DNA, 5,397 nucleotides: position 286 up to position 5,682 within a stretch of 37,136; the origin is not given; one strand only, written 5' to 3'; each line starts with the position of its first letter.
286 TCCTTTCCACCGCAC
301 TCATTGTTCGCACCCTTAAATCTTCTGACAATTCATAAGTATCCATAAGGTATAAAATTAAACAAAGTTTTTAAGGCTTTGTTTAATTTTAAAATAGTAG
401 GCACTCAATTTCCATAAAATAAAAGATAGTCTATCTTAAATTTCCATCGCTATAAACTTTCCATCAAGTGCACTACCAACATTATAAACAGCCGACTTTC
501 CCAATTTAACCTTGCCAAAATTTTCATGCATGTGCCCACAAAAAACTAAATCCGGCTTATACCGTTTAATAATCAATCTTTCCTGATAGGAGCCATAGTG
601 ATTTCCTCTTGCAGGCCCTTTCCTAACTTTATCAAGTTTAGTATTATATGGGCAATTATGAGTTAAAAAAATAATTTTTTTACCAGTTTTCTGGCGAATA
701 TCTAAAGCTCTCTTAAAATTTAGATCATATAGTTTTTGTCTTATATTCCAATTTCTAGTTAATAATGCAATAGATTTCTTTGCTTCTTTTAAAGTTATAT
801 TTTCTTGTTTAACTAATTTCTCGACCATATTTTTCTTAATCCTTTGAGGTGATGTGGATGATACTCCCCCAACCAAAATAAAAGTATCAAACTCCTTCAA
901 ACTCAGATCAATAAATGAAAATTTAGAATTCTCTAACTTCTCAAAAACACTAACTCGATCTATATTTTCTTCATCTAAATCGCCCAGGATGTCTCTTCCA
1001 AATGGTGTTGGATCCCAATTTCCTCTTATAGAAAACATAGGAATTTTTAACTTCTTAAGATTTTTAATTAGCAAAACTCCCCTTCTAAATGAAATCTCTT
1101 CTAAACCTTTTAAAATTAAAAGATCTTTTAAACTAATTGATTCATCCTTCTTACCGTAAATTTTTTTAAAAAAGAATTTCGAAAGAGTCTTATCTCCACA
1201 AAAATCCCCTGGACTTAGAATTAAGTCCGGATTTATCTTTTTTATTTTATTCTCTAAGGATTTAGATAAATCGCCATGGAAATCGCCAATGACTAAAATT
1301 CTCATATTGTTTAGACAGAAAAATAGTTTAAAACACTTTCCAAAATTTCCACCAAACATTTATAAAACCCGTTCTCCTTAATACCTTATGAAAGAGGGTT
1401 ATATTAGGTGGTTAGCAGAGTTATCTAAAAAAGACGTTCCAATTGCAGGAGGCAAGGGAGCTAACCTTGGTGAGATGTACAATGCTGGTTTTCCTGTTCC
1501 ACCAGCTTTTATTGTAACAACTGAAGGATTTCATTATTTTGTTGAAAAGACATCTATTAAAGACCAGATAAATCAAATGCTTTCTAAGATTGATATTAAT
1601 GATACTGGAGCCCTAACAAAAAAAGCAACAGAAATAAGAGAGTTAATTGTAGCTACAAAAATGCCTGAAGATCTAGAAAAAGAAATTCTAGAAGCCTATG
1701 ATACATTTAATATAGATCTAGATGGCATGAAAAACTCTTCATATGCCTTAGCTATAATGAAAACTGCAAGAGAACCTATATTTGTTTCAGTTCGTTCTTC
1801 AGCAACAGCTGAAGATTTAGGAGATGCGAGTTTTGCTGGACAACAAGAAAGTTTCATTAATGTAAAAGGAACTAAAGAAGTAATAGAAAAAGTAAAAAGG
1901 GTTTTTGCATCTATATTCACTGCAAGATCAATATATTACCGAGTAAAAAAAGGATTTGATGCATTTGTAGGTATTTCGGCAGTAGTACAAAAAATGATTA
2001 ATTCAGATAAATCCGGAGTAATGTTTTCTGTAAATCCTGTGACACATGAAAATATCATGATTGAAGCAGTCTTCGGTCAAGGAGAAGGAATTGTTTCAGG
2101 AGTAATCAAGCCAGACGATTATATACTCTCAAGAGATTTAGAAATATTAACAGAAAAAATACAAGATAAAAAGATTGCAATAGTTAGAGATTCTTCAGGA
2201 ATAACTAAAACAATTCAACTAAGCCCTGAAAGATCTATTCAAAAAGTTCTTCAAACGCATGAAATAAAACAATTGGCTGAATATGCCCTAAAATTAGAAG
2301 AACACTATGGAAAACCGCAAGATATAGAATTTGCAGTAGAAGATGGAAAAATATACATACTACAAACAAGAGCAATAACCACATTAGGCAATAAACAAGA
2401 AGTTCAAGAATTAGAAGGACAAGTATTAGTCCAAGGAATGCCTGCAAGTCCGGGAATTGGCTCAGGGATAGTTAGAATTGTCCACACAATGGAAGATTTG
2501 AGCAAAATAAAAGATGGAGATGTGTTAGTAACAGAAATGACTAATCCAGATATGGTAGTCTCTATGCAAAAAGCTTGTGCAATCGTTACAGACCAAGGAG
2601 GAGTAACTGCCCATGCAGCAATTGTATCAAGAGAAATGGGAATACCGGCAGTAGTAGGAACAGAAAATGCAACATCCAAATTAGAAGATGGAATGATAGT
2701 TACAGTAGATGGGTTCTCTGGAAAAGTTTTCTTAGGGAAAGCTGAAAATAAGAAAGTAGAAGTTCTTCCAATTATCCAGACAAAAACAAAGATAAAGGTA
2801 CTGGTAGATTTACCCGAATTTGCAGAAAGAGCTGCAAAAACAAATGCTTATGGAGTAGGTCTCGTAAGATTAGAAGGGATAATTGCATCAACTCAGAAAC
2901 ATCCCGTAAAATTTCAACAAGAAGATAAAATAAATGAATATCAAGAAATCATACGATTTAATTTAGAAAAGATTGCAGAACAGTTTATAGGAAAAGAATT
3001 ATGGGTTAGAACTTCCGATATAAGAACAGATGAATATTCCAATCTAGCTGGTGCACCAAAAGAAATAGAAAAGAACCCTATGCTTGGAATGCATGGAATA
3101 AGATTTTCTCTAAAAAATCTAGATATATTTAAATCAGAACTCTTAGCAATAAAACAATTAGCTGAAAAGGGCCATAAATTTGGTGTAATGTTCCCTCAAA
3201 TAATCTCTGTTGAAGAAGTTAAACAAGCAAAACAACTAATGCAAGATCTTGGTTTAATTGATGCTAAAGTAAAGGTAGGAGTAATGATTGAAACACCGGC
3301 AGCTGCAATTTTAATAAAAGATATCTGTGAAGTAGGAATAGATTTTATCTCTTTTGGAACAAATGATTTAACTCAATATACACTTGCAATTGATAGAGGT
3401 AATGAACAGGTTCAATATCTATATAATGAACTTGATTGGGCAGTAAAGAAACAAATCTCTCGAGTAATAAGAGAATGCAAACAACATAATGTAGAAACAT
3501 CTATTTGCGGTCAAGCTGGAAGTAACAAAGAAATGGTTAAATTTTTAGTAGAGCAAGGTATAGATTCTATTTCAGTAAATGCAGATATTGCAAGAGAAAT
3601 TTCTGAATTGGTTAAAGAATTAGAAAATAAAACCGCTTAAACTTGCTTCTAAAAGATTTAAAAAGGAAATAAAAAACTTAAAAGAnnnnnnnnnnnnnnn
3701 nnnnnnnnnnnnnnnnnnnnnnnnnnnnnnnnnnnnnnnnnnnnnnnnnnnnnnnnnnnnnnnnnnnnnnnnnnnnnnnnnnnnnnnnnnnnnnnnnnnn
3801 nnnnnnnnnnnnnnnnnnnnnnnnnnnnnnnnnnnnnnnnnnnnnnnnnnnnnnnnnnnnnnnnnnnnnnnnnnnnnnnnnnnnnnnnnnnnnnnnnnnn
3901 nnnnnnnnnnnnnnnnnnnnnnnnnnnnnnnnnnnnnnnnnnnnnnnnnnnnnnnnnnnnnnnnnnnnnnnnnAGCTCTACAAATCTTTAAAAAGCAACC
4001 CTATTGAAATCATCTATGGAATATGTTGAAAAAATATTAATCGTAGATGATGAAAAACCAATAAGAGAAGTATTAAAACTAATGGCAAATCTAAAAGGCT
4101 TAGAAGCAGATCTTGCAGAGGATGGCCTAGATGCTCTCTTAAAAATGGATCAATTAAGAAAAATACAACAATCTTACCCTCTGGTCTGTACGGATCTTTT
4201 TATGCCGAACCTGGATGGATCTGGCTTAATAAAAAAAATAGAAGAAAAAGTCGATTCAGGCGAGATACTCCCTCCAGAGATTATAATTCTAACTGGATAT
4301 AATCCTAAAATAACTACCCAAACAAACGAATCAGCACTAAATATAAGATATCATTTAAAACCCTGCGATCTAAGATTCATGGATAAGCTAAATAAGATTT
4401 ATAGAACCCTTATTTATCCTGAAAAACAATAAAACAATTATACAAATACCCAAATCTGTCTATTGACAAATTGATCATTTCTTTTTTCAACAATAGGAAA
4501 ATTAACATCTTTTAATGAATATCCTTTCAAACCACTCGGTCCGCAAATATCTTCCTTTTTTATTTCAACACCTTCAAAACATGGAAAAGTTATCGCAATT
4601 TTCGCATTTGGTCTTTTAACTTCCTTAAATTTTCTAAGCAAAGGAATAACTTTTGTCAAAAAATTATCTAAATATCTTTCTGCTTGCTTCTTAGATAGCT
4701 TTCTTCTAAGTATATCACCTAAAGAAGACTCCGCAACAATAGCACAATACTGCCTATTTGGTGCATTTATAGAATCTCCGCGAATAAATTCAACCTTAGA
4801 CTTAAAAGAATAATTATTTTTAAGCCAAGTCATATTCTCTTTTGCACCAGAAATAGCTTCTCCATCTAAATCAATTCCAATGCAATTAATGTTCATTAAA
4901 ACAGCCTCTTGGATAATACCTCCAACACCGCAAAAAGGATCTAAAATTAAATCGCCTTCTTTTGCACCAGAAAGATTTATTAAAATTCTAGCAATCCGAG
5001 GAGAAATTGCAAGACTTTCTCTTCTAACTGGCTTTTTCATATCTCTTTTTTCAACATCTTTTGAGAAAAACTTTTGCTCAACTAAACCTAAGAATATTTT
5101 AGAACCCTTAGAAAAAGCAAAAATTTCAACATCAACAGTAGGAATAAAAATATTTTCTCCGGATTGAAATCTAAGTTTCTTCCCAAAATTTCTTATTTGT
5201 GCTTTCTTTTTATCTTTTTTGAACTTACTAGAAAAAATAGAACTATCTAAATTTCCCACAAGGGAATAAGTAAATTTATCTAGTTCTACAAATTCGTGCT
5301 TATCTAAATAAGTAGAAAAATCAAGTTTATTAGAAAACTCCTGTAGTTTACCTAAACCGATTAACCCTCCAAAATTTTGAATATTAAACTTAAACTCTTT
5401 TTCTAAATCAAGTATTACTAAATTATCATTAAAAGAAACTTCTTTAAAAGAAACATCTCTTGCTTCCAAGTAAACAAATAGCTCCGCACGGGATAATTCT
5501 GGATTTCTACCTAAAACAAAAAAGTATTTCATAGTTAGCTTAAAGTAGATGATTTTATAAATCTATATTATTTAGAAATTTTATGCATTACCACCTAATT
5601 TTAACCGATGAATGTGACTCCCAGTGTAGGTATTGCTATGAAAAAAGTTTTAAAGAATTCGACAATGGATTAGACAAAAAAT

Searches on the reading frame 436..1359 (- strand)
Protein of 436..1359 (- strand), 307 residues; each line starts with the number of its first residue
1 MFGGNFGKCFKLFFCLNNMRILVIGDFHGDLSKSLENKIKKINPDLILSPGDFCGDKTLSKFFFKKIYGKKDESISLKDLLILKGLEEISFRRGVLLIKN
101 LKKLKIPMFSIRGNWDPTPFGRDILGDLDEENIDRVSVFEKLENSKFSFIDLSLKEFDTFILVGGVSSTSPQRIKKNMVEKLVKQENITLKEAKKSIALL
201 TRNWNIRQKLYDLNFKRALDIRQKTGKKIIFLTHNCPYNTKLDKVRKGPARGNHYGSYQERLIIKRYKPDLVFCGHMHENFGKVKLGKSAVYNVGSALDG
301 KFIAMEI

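Call 9: search_protein_families(library=pfam, max_evalue=0.01, proteins=[window:436-1359:-])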
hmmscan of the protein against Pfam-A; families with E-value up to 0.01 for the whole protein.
window:436-1359:- (307 aa): 3 families
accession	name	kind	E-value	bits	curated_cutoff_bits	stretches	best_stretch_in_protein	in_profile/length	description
PF00149.33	Metallophos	-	3.8e-17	63.8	21.5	1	19-279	1-190/191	Calcineurin-like phosphoesterase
PF14582.11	Metallophos_3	-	3e-10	40.3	28.2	1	226-306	173-248/259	Metallophosphoesterase, calcineurin superfamily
PF12850.12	Metallophos_2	-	5e-09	36.8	27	0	19-63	1-46/154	Calcineurin-like phosphoesterase superfamily domain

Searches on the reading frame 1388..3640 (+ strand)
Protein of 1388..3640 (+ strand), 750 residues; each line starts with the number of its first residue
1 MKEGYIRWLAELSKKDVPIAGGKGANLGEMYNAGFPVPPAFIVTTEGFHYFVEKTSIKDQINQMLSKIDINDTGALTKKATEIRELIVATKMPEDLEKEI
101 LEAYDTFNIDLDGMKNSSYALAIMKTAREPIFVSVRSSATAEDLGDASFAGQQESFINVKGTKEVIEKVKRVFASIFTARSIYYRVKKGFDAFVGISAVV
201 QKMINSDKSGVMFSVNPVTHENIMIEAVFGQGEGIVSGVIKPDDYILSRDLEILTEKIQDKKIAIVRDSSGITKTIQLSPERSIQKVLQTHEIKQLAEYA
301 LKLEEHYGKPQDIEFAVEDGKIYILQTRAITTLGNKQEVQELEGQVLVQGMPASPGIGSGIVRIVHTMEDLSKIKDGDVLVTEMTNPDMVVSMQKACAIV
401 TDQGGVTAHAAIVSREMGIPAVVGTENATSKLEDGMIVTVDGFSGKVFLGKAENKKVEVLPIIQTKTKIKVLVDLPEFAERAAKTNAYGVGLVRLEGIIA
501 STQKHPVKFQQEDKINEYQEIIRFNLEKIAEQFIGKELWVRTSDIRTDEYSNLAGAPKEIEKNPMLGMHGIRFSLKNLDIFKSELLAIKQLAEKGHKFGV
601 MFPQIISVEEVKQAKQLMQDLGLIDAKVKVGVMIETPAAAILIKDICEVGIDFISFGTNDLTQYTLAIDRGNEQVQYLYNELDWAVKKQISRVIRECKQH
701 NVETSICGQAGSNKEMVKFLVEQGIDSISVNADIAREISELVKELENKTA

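Call 9: search_protein_families(library=pfam, max_evalue=0.01, proteins=[window:1388-3640:+])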
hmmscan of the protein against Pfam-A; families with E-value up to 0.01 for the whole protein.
window:1388-3640:+ (750 aa): 4 families
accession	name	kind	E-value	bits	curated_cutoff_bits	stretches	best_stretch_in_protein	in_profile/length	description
PF01326.24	PPDK_N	-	3.2e-104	349.2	27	1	18-342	2-321/328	Pyruvate phosphate dikinase, AMP/ATP-binding domain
PF02896.24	PEP-utilizers_C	-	8.8e-72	242.2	22.8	1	459-744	10-290/293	PEP-utilising enzyme, PEP-binding domain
PF00391.29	PEP-utilizers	-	1e-27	96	23.1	1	374-445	1-72/72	PEP-utilising enzyme, mobile domain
PF22484.2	DUF6986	-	0.0035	16.7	27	1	573-639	142-210/408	Domain of unknown function (DUF6986)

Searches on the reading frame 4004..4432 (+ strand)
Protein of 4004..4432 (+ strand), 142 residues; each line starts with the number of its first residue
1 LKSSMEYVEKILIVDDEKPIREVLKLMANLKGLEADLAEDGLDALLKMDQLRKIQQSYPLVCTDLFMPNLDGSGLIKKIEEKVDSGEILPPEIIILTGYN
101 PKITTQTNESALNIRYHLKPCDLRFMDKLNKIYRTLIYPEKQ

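Call 9: search_protein_families(library=pfam, max_evalue=0.01, proteins=[window:4004-4432:+])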
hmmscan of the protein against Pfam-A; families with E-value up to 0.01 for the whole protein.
window:4004-4432:+ (142 aa): 1 family
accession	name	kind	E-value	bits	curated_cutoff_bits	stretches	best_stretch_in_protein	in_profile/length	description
PF00072.30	Response_reg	-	4.4e-12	46.6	30.2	1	11-123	1-103/111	Response regulator receiver domain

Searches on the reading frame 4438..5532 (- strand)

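Call 8: search_protein_families(library=pfam, max_evalue=0.01, proteins=[window:4438-5532:-])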
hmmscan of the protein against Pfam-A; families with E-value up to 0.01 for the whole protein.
window:4438-5532:- (364 aa): 4 families
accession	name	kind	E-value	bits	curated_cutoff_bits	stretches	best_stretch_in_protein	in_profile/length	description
PF01170.24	UPF0020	-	8.4e-12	45.6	22.3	1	175-268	11-128/197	RMKL-like, methyltransferase domain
PF01555.25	N6_N4_Mtase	-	2.4e-08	34.6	26.7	1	180-231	170-220/221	DNA methylase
PF13847.12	Methyltransf_31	-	9e-06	25.9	27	1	192-260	3-69/145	Methyltransferase domain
PF09445.16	Methyltransf_15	-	0.00067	19.7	22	1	195-257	3-61/165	RNA cap guanine-N2 methyltransferase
